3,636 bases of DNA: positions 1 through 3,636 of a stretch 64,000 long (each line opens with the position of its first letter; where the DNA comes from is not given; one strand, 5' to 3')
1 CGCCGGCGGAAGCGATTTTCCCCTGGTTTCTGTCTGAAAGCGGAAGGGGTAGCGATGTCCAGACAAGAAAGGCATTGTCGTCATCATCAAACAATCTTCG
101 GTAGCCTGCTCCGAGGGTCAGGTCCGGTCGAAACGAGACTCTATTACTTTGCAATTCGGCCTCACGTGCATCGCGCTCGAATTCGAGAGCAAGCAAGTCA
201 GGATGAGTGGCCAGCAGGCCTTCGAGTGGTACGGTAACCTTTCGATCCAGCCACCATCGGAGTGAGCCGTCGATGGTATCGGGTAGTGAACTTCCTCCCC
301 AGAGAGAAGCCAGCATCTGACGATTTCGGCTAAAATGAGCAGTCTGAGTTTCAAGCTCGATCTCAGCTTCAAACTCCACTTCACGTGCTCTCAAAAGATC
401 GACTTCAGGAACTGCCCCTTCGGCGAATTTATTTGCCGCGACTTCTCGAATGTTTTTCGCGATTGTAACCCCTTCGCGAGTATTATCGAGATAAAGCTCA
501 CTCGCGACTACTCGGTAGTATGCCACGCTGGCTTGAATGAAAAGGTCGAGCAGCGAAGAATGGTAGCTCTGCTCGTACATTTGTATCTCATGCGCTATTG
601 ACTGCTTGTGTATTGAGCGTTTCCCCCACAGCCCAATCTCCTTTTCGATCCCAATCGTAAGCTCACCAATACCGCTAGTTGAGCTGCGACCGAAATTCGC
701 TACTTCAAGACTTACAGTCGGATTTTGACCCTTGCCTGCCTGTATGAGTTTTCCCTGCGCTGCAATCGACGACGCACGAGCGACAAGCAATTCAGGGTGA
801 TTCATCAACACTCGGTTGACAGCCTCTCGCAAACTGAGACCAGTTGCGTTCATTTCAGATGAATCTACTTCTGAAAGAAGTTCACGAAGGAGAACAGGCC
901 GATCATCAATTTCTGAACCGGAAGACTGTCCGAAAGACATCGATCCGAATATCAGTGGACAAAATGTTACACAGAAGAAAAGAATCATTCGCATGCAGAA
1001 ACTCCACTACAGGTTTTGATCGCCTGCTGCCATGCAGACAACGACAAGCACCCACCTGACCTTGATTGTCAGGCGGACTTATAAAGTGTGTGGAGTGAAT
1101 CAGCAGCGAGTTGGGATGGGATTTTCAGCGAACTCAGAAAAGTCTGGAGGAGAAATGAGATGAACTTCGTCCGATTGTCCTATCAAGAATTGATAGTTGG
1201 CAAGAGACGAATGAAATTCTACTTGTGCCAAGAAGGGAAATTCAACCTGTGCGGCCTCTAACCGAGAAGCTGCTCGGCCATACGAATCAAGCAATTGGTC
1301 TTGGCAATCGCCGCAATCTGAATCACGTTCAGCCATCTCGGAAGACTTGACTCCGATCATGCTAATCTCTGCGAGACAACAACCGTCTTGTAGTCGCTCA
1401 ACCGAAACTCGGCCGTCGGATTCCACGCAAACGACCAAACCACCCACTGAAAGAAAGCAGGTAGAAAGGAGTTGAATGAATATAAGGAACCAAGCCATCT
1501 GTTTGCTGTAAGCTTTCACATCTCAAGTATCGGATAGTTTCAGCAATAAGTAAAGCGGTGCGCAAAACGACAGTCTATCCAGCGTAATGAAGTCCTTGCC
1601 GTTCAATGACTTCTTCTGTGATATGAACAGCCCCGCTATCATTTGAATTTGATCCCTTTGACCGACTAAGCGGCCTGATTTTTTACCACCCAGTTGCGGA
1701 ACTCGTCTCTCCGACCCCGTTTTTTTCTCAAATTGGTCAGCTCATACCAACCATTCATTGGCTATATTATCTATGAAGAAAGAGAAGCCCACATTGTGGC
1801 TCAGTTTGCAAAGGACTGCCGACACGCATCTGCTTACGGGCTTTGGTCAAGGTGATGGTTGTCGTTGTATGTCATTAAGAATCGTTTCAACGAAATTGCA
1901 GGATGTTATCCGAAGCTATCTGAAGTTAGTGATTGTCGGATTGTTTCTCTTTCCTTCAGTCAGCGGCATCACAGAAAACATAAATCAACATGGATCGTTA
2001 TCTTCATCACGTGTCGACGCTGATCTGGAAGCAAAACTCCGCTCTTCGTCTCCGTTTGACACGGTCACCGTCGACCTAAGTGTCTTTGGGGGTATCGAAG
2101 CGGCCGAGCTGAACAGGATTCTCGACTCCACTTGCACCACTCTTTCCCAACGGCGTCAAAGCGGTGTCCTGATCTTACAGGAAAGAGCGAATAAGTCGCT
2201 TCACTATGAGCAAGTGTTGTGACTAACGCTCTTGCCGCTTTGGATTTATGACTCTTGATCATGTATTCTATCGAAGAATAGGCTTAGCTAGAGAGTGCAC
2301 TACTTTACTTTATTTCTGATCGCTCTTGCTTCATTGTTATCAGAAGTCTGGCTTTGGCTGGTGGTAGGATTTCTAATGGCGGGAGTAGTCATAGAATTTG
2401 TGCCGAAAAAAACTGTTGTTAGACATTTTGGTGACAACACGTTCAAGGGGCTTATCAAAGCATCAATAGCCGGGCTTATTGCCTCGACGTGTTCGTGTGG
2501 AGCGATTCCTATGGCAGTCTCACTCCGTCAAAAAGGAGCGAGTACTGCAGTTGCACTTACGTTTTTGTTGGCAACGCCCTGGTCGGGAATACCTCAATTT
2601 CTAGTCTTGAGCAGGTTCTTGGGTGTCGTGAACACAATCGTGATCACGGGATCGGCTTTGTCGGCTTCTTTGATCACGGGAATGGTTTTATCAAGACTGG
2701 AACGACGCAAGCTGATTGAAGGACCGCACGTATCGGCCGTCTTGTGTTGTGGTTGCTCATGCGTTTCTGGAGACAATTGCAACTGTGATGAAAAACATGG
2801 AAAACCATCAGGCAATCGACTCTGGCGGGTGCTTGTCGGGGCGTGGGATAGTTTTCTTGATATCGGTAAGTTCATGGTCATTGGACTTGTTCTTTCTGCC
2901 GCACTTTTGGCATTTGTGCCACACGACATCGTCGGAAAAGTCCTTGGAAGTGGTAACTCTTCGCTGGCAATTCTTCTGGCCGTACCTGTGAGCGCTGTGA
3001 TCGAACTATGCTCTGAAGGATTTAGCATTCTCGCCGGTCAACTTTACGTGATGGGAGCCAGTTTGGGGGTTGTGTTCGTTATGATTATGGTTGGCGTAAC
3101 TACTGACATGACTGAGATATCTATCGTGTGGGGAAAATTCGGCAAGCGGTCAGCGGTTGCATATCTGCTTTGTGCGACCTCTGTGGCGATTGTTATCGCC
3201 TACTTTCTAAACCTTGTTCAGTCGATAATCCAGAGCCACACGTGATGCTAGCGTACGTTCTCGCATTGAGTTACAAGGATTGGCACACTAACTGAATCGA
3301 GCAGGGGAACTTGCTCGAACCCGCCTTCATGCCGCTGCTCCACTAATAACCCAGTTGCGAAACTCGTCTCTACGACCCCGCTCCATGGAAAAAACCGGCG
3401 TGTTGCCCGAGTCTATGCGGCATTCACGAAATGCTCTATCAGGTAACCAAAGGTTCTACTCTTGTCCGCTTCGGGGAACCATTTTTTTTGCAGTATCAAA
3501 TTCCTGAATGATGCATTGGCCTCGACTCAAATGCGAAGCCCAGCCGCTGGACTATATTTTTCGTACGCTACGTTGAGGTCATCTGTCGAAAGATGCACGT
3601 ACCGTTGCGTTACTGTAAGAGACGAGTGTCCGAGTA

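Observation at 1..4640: tRNA-Asn-anchored integrase islet with metal-efflux cargo and a two-gene cassette bracketed by 32-nt direct repeats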

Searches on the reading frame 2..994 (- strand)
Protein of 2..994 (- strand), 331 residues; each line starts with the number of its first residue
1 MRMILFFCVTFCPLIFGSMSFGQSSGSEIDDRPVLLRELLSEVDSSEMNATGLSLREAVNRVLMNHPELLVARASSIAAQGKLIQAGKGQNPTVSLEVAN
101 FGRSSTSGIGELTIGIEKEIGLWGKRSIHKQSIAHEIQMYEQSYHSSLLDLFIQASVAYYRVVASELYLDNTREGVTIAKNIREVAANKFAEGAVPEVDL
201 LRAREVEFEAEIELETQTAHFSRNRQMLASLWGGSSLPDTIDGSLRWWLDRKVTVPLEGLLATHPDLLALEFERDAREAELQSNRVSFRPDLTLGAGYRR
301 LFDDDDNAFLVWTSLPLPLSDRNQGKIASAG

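Call 6: search_protein_families(library=pfam, proteins=[window:2-994:-], max_evalue=0.01)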
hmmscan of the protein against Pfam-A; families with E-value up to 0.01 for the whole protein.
window:2-994:- (331 aa): 1 family
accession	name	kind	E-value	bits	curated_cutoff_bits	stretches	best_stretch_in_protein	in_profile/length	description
PF02321.23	OEP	-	2.5e-23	83.3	22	2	56-233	2-187/187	Outer membrane efflux protein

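Call 10: search_protein_families(library=ncbifam, proteins=[window:2-994:-], max_evalue=0.01)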
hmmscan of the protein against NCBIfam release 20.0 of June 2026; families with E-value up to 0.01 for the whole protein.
window:2-994:- (331 aa): 3 families
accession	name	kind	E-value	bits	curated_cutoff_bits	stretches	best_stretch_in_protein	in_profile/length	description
NF045679.1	DiMtlExpIhpA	equivalog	1.2e-20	73.7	650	1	45-330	23-312/424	divalent metal ion exporter subunit IhpA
TIGR01844.1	type_I_sec_TolC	subfamily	4.4e-13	49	225.15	1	136-304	97-265/414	TolC family outer membrane protein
TIGR01845.1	outer_NodT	subfamily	1.4e-11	43.9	210.05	1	55-297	59-316/460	efflux transporter outer membrane subunit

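Call 53: find_homologous_proteins(query=window:2-994:-, max_evalue=1e-30)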
Query window:2-994:- (331 aa): 1 proteins with E <= 1e-30 among 8000 candidates.
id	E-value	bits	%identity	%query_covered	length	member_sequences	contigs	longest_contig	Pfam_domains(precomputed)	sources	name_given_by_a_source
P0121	3.9e-213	724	100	100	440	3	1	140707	PF02321.24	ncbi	-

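Call 54: find_encoding_contigs(protein=P0121, flank=10000, max_places=3)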
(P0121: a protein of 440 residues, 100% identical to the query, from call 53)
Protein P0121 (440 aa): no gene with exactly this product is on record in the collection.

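Call 55: list_cluster_members(proteins=[P0121])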
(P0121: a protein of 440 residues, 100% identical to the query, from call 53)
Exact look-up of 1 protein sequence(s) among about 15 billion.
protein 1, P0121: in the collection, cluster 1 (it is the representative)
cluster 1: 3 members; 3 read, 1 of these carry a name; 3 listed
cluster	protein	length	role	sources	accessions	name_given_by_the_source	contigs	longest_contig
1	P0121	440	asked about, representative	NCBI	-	-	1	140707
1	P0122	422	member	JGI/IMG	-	cobalt-zinc-cadmium efflux system outer membrane protein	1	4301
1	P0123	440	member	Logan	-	-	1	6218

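Call 56: find_encoding_contigs(protein=P0123, flank=10000, max_places=3)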
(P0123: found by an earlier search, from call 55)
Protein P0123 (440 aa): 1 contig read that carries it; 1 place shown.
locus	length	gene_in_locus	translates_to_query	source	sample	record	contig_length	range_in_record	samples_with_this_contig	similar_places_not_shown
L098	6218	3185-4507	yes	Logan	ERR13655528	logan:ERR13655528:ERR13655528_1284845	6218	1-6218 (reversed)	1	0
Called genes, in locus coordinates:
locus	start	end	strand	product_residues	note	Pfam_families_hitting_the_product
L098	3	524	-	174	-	?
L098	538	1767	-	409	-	PF02321:OEP (faint)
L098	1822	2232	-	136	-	-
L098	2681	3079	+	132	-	-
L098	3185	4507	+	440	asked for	PF02321:OEP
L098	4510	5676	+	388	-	PF00364:Biotin_lipoyl (faint), PF25973:BSH_CzcB, PF25954:Beta-barrel_RND_2, PF25967:RND-MFP_C (weak), PF25975:CzcB_C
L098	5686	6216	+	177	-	?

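Call 59: find_encoding_contigs(protein=P0122, flank=10000, max_places=3)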
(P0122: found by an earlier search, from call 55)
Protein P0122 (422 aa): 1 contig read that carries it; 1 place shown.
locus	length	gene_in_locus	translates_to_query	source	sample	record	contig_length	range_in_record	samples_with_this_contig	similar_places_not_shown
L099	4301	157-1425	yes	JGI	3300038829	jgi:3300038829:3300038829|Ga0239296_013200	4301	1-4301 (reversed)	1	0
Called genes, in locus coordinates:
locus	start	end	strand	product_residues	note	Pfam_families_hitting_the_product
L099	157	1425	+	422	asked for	PF02321:OEP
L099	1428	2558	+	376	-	PF00364:Biotin_lipoyl (faint), PF25973:BSH_CzcB, PF25954:Beta-barrel_RND_2, PF25967:RND-MFP_C (faint), PF25975:CzcB_C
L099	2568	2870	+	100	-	-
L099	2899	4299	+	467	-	?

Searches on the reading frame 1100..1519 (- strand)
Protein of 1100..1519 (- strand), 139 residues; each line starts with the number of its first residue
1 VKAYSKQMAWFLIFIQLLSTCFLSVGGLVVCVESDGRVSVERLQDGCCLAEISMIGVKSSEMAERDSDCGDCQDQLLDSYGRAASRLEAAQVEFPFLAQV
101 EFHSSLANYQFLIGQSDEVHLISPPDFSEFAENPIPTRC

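Call 6: search_protein_families(library=pfam, proteins=[window:1100-1519:-], max_evalue=0.01)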
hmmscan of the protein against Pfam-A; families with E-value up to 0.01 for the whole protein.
window:1100-1519:- (139 aa): 0 families

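Call 10: search_protein_families(library=ncbifam, proteins=[window:1100-1519:-], max_evalue=0.01)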
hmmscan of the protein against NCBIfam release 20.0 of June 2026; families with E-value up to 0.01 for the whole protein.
window:1100-1519:- (139 aa): 0 families

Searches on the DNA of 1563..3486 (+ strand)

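Call 83: search_dna_similar(query=window:1563-3486:+, collection=plasmids, mode=distant, max_rows=8)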
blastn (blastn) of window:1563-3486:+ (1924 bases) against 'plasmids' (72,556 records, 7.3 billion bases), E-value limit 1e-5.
No match.

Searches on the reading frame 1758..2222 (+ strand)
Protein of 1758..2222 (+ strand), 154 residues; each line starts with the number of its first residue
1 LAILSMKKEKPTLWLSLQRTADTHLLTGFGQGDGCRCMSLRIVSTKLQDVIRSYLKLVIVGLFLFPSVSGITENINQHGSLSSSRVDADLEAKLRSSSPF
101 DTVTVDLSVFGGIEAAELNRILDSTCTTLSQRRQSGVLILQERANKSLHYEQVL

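Call 6: search_protein_families(library=pfam, proteins=[window:1758-2222:+], max_evalue=0.01)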
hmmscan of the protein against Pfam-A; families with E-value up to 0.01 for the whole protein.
window:1758-2222:+ (154 aa): 0 families

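Call 10: search_protein_families(library=ncbifam, proteins=[window:1758-2222:+], max_evalue=0.01)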
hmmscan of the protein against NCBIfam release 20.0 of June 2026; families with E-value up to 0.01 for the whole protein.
window:1758-2222:+ (154 aa): 0 families

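Call 74: search_protein_representatives(protein=window:1758-2222:+)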
Query: 154 residues. Proteins with E-value up to 0.001 (for the whole library): 3; up to 1e-10: 1; up to 1e-30: 1. The best 3 are listed.
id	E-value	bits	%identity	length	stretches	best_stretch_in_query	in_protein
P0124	2.4e-90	315.9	100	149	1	6-154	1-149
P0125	6.2e-09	52.2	45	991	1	80-146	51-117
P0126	8.5e-05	38.8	52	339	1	96-147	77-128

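Call 75: search_protein_families(library=pfam, proteins=[P0125, P0126], max_evalue=0.01)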
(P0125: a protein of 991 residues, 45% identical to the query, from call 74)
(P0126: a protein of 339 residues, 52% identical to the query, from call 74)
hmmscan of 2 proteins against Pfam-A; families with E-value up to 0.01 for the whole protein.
P0125 (991 aa): 4 families
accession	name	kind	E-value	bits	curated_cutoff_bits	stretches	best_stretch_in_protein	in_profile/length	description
PF00082.27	Peptidase_S8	-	7.5e-35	121.1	21.8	1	217-485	3-288/288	Subtilase family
PF13860.13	FlgD_ig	-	2.5e-10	40.6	27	1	916-979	10-76/79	FlgD Ig-like domain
PF13585.12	CHU_C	-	0.00013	22.4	27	1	914-986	16-81/86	CHU_C Type IX secretion signal domain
PF18962.6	Por_Secre_tail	-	0.00058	20.5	27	1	909-988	3-74/75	Secretion system C-terminal sorting domain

P0126 (339 aa): 1 family
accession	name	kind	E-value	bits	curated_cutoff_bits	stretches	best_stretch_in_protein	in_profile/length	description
PF00082.27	Peptidase_S8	-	3.9e-06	26.8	21.8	1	226-300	2-85/288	Subtilase family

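Call 77: list_cluster_members(proteins=[P0124, P0125, P0126])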
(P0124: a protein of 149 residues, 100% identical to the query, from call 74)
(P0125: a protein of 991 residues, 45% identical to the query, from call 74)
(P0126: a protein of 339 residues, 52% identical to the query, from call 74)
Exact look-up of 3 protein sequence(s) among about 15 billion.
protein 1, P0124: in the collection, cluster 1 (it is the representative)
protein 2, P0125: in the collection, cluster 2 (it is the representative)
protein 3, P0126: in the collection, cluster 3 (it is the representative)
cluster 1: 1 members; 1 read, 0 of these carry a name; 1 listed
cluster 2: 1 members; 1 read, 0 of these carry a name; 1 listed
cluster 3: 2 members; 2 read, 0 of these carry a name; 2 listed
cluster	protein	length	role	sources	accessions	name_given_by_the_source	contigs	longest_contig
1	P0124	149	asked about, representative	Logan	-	-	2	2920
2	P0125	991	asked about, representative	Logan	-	-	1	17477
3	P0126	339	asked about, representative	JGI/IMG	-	-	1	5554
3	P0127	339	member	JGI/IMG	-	-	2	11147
